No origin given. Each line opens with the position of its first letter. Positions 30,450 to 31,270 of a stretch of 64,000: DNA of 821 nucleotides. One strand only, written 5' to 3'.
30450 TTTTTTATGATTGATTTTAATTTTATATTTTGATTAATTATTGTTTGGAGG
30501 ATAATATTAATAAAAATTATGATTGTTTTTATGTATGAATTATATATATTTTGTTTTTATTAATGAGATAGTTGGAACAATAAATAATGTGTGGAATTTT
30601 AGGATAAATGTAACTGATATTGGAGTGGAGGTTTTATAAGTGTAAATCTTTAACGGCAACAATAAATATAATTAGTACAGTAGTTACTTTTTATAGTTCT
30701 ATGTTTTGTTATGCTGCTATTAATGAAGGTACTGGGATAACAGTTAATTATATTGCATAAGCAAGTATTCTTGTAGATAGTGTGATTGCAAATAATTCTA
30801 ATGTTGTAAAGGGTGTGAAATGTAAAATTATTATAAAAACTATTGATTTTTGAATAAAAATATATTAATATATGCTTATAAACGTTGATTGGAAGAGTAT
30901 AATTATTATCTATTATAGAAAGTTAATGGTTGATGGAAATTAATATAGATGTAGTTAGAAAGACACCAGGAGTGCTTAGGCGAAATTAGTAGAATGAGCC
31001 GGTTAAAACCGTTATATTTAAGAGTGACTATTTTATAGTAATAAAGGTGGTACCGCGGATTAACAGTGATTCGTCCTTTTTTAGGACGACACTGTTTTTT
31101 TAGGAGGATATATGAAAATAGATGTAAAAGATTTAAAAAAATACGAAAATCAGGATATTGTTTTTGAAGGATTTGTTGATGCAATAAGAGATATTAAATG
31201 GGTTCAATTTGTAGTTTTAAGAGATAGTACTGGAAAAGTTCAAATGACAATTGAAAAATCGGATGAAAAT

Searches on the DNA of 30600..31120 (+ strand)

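Call 43: search_rna_families(source=window, start=30600, end=31120, threshold=evalue, max_evalue=1, show_alignments=1)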
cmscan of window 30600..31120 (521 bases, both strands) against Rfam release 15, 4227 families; matches with E-value up to 1: 3.
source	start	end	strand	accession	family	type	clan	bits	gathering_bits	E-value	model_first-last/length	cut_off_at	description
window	30876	31081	+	RF00230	T-box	Cis-reg; leader;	-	118.4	93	1.1e-27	1-219/219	no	T-box leader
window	30618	30701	-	RF01190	snR50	Gene; snRNA; snoRNA; CD-box;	-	21.2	45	0.86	1-89/89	no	Small nucleolar RNA snR50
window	30994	31065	+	RF03815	mir-3051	Gene; miRNA;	-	20.3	100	0.73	1-77/77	no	mir-3051 microRNA precursor family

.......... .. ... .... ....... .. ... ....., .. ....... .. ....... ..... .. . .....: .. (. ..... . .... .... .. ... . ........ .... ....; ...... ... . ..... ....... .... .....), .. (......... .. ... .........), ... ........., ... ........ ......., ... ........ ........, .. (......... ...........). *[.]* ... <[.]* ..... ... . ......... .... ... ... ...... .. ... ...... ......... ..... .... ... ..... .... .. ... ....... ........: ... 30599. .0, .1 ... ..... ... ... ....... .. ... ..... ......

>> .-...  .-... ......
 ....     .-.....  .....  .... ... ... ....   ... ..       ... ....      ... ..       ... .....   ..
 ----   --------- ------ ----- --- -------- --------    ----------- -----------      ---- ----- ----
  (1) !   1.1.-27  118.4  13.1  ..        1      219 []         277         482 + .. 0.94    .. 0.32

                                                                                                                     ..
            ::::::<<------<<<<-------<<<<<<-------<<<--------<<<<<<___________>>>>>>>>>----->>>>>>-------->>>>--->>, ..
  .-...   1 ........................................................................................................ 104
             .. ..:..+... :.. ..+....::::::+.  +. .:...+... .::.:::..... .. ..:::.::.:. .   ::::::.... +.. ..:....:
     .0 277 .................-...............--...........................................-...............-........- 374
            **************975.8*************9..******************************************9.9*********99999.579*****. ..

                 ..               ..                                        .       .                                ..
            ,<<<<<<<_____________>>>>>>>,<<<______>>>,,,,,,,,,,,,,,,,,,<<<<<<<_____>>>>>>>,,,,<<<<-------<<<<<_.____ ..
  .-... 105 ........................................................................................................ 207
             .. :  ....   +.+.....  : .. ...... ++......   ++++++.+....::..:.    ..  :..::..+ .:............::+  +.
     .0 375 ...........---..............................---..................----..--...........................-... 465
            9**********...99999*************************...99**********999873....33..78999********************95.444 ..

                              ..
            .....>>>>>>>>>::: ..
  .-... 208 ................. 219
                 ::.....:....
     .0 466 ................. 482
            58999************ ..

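Call 66: search_rna_families(source=L097, threshold=evalue, max_evalue=0.01, show_alignments=1)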
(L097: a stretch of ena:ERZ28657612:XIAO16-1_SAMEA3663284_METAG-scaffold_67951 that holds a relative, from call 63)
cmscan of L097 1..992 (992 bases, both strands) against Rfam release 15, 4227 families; matches with E-value up to 0.01: 1.
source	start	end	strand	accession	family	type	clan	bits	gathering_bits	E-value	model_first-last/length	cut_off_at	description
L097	368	537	+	RF00230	T-box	Cis-reg; leader;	-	47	93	5.1e-09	1-219/219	no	T-box leader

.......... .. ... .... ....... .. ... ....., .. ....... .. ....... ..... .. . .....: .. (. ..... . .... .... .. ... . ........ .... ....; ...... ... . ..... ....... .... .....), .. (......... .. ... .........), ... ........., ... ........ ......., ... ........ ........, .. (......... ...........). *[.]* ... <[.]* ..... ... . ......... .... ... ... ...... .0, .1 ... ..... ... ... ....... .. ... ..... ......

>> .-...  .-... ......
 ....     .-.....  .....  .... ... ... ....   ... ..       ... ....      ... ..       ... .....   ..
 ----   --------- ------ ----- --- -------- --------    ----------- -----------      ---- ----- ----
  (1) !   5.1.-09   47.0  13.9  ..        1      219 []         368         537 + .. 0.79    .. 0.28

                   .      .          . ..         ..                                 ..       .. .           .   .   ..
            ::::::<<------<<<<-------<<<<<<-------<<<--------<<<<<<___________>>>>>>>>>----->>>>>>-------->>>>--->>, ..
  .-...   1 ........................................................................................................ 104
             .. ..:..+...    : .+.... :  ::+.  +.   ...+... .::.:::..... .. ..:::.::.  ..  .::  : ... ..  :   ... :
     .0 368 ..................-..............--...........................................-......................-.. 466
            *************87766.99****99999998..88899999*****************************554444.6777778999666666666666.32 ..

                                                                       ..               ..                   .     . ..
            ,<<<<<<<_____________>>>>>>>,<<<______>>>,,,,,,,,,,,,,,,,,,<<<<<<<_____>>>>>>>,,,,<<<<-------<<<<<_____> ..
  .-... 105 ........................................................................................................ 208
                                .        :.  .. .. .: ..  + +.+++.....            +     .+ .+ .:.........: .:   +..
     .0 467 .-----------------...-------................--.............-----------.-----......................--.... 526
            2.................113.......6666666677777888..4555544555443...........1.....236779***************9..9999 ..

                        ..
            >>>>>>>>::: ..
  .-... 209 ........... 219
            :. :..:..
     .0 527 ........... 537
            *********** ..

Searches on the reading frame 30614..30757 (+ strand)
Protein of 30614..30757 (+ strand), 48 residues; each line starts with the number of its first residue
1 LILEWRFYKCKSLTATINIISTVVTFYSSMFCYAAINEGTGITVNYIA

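Call 45: search_protein_families(library=pfam, max_evalue=10, proteins=[window:30614-30757:+])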
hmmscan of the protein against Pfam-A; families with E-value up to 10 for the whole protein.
seq(48 aa): 0 families

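Call 60: search_protein_representatives(protein=window:30620-30757:+)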
Query: 46 residues. Proteins with E-value up to 0.001 (for the whole library): 16; up to 1e-10: 1; up to 1e-30: 0. The best 16 are listed.
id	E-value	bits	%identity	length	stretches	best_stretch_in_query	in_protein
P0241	1.7e-19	83.3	100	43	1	5-46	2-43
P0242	8.2e-10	53.6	39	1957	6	2-40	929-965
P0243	3.5e-08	48.6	65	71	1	1-46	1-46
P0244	7.3e-08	47.6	28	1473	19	2-44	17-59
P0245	2.4e-07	46.0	40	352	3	4-46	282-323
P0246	4.9e-07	45.0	40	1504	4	4-34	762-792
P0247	2.0e-06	43.2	65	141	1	4-46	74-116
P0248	2.0e-06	43.2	37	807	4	3-33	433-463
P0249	6.5e-06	41.6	40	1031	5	2-24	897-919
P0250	9.9e-06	41.0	53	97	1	2-46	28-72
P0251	3.8e-05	39.2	50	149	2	1-46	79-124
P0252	5.0e-05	38.9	34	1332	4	2-31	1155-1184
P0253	1.2e-04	37.7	55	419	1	3-46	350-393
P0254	1.5e-04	37.4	38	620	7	4-31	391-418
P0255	2.0e-04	37.0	57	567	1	1-46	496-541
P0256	3.7e-04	36.2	42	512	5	1-33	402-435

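Call 61: search_protein_families(library=pfam, max_evalue=0.001, proteins=[P0245, P0253, P0255, P0247, P0243, P0251, P0254, P0256])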
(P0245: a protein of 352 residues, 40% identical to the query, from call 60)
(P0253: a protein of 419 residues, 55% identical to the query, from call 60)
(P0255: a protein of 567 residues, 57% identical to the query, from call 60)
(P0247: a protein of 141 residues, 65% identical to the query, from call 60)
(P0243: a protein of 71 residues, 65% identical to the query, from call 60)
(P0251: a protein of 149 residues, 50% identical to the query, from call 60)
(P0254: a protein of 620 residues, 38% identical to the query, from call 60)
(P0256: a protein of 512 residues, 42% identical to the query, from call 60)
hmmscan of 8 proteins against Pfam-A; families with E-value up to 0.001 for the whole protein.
P0245 (352 aa): 2 families
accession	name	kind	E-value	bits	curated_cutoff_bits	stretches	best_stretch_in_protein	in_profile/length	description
PF13306.12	LRR_5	-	4.3e-16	59.4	27.7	2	166-289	6-126/127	BspA type Leucine rich repeat region (6 copies)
PF03382.20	DUF285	-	9.3e-07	29.1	25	0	253-306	50-107/120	Mycoplasma protein of unknown function, DUF285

P0253 (419 aa): 2 families
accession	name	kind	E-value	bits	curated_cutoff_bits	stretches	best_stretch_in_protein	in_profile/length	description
PF03382.20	DUF285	-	1.9e-34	118.4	25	2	284-381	16-112/120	Mycoplasma protein of unknown function, DUF285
PF13855.12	LRR_8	-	2.9e-05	24.2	27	0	219-261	19-58/61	Leucine rich repeat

P0255 (567 aa): 4 families
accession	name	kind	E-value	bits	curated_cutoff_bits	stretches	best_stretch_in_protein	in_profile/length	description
PF03382.20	DUF285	-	2.6e-75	250.3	25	4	288-401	4-112/120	Mycoplasma protein of unknown function, DUF285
PF12799.13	LRR_4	-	4.1e-07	30.5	27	0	402-437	3-38/44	Leucine Rich repeats (2 copies)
PF13855.12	LRR_8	-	5.2e-06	26.6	27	0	420-461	19-58/61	Leucine rich repeat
PF23952.1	LRR_EndoS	-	0.00015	22.4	27.9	0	396-434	78-114/116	Endo-beta-N-acetylglucosaminidase EndoS LRR domain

P0247 (141 aa): 1 family
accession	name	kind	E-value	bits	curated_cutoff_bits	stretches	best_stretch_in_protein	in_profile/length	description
PF03382.20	DUF285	-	6.7e-09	36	25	1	57-104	64-112/120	Mycoplasma protein of unknown function, DUF285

P0243 (71 aa): 0 families

P0251 (149 aa): 5 families
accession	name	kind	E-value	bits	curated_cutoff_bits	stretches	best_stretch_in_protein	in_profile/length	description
PF03382.20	DUF285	-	7.3e-27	93.9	25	1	1-112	3-112/120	Mycoplasma protein of unknown function, DUF285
PF13306.12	LRR_5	-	3.4e-07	30.6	27.7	1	3-107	28-120/127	BspA type Leucine rich repeat region (6 copies)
PF13855.12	LRR_8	-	1.3e-06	28.5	27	1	3-44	19-58/61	Leucine rich repeat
PF12799.13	LRR_4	-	5.7e-05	23.7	27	0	5-20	19-34/44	Leucine Rich repeats (2 copies)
PF25013.1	LRR_Zer-1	-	0.00045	20.8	27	0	3-24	80-101/137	Zer-1-like, Leucine-rich repeats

P0254 (620 aa): 5 families
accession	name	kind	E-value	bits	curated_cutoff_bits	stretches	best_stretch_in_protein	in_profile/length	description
PF13306.12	LRR_5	-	5.9e-106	349.9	27.7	4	87-201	5-115/127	BspA type Leucine rich repeat region (6 copies)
PF13855.12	LRR_8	-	5.7e-20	71.3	27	0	103-145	11-54/61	Leucine rich repeat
PF12799.13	LRR_4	-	4.1e-07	30.5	27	0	207-229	17-41/44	Leucine Rich repeats (2 copies)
PF19910.5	DUF6383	-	0.0002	21.9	23.7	1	555-618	10-74/74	Domain of unknown function (DUF6383)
PF05725.18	FNIP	-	0.00092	19.7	21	0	119-154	5-39/44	FNIP Repeat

P0256 (512 aa): 2 families
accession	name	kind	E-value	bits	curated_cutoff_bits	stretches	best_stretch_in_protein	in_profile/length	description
PF13306.12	LRR_5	-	3e-20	72.8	27.7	3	312-424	7-114/127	BspA type Leucine rich repeat region (6 copies)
PF03382.20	DUF285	-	7e-07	29.5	25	0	333-435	3-113/120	Mycoplasma protein of unknown function, DUF285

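Call 63: find_encoding_contigs(protein=P0241, flank=3000, max_places=4)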
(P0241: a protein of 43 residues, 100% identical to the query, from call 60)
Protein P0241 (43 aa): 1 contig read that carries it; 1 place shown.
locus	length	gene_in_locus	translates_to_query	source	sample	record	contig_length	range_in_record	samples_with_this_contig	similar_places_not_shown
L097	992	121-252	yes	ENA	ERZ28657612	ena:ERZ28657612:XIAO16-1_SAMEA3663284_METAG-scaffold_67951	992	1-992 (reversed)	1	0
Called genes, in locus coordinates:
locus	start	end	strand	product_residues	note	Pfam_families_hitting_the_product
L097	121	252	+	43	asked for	-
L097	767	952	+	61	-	-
